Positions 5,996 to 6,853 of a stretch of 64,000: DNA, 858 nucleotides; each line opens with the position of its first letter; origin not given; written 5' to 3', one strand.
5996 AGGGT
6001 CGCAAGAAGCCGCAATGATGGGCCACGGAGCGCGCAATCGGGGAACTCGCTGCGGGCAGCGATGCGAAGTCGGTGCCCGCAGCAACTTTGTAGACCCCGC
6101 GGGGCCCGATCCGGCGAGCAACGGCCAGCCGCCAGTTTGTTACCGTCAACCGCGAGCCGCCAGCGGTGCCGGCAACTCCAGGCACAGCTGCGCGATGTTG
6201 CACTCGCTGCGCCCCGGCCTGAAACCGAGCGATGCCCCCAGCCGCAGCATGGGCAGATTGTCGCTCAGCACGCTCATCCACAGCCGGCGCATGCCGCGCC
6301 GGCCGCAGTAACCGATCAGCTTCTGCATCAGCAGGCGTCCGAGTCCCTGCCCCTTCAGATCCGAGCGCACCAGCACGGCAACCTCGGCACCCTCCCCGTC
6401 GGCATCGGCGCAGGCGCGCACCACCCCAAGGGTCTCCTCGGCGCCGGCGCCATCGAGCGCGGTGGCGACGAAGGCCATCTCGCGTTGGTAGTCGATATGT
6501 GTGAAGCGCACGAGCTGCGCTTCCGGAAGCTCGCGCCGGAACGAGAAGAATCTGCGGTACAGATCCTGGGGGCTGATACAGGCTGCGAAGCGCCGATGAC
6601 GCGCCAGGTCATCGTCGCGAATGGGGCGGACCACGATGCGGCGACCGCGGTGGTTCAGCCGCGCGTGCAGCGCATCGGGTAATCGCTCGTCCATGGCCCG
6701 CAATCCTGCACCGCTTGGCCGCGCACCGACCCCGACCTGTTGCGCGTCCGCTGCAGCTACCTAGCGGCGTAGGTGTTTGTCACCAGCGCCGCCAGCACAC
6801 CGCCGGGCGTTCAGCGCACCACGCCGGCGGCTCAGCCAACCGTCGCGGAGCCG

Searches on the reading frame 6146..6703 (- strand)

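Call 72: search_protein_families(library=pfam, proteins=[window:6146-6703:-], max_evalue=1e-8)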
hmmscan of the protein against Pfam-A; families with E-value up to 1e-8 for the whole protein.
window:6146-6703:- (185 aa): 2 families
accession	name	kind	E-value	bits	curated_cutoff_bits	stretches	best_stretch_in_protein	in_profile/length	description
PF00583.31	Acetyltransf_1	-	1.7e-12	48.1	20.7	1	48-161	7-116/116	Acetyltransferase (GNAT) family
PF13302.13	Acetyltransf_3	-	7.9e-09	36.8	25.4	1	22-162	1-138/138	Acetyltransferase (GNAT) domain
